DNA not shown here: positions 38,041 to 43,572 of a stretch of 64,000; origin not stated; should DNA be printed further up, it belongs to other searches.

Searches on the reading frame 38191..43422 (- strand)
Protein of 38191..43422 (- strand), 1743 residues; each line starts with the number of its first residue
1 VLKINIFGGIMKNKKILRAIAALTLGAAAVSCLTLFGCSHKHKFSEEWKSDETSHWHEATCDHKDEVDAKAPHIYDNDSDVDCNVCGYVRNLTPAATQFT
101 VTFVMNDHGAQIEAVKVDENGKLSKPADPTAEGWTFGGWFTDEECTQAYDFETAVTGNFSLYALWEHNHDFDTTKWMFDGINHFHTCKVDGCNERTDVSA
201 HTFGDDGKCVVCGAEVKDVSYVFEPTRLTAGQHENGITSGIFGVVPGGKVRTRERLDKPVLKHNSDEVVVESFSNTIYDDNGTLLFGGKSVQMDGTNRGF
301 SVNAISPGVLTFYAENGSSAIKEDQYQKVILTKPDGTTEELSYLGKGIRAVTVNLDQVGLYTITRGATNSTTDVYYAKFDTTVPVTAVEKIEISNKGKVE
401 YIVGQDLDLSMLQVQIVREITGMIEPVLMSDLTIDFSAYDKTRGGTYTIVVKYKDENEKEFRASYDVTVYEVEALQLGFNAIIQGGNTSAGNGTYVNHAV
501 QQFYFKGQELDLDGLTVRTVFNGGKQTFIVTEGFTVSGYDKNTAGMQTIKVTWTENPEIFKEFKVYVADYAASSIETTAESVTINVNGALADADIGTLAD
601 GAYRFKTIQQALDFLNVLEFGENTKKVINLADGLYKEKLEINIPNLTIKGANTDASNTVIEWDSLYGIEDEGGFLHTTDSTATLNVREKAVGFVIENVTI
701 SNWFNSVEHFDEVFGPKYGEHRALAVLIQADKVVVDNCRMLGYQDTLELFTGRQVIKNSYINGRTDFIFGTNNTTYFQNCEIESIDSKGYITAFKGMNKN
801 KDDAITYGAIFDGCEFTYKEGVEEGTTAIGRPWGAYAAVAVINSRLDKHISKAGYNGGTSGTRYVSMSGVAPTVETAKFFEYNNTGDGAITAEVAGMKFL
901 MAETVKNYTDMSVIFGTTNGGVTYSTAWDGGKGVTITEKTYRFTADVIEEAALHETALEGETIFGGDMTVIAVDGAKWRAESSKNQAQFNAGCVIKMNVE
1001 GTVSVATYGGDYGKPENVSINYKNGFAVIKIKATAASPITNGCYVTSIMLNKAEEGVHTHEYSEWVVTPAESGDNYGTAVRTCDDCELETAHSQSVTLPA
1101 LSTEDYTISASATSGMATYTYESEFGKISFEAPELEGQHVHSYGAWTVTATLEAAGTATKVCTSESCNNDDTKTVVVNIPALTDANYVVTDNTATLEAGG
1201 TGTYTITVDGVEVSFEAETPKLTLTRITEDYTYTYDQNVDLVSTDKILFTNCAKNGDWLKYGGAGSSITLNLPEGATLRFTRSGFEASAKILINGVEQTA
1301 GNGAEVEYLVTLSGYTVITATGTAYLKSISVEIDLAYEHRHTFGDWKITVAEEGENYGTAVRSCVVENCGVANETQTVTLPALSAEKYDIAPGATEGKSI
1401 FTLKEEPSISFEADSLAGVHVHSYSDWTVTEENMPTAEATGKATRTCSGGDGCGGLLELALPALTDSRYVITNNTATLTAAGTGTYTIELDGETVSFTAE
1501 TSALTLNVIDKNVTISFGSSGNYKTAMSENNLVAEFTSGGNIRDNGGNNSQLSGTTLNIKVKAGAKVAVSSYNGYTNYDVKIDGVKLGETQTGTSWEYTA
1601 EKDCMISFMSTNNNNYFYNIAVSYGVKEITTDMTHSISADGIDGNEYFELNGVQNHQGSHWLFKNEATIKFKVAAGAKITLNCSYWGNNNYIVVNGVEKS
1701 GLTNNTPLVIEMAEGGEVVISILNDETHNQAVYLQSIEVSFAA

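Call 67: search_protein_families(library=pfam, proteins=[window:38191-43422:-], max_evalue=0.00001)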
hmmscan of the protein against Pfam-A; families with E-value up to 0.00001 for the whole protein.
window:38191-43422:- (1743 aa): 3 families
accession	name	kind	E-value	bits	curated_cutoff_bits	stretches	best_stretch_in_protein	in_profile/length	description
PF01095.25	Pectinesterase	-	5.6e-32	111.1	27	1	599-914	6-295/298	Pectinesterase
PF09479.16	Flg_new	-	1.8e-16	60.4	27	1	99-163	1-64/65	Listeria-Bacteroides repeat domain (List_Bact_rpt)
PF07523.18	Big_3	-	3.5e-08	34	21.2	1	503-555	7-59/68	Bacterial Ig-like domain (group 3)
